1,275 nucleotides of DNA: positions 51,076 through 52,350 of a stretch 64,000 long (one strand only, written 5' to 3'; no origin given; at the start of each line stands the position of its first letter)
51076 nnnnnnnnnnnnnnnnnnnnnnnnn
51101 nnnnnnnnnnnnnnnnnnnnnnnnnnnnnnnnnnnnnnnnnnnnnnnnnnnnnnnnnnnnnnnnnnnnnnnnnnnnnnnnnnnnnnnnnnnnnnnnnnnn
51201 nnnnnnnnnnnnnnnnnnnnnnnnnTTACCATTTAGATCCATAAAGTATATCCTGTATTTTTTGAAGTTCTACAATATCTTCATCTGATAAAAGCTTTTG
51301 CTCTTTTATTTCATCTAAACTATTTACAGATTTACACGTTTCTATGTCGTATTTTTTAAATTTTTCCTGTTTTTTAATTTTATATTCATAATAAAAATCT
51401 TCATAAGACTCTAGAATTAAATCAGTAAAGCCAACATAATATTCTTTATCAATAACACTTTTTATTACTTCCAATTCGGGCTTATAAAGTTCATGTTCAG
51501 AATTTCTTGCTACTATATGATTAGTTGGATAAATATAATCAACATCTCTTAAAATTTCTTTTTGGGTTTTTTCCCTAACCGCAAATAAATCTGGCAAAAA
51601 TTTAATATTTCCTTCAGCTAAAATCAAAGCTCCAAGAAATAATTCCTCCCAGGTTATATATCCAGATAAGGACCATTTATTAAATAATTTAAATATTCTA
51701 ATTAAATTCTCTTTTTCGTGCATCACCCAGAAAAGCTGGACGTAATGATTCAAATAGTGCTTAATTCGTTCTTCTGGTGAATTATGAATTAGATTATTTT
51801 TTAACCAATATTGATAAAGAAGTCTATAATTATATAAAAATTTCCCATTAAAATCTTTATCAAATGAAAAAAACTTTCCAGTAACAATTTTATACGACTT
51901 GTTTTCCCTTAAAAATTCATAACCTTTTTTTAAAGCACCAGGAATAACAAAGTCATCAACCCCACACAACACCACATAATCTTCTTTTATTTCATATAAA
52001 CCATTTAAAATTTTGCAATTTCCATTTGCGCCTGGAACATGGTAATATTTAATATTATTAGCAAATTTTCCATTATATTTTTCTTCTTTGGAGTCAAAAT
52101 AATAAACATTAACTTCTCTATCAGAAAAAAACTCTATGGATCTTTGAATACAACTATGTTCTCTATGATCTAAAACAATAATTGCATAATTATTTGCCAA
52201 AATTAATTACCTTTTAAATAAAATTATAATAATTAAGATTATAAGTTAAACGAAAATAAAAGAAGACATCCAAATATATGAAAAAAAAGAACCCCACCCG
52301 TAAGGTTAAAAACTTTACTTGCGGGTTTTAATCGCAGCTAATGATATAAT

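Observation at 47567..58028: Two divergent tail-fibre-like paralogues, each with its own promoter and terminator, embedded in a nonulosonic-acid island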

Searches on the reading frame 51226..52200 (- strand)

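Call 10: search_protein_families(library=pfam, proteins=[window:51226-52200:-], max_evalue=0.001)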
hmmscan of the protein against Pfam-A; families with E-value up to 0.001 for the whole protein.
window:51226-52200:- (324 aa): 0 families

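Call 53: search_protein_families(library=ncbifam, proteins=[window:51226-52200:-], max_evalue=0.001)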
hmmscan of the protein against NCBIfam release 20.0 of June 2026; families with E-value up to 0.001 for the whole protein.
window:51226-52200:- (324 aa): 1 family
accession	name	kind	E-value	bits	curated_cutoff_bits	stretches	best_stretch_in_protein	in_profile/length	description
TIGR04440.1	glyco_TIGR04440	domain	1.1e-25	90.6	70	1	15-210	12-215/215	TIGR00180 family glycosyltransferase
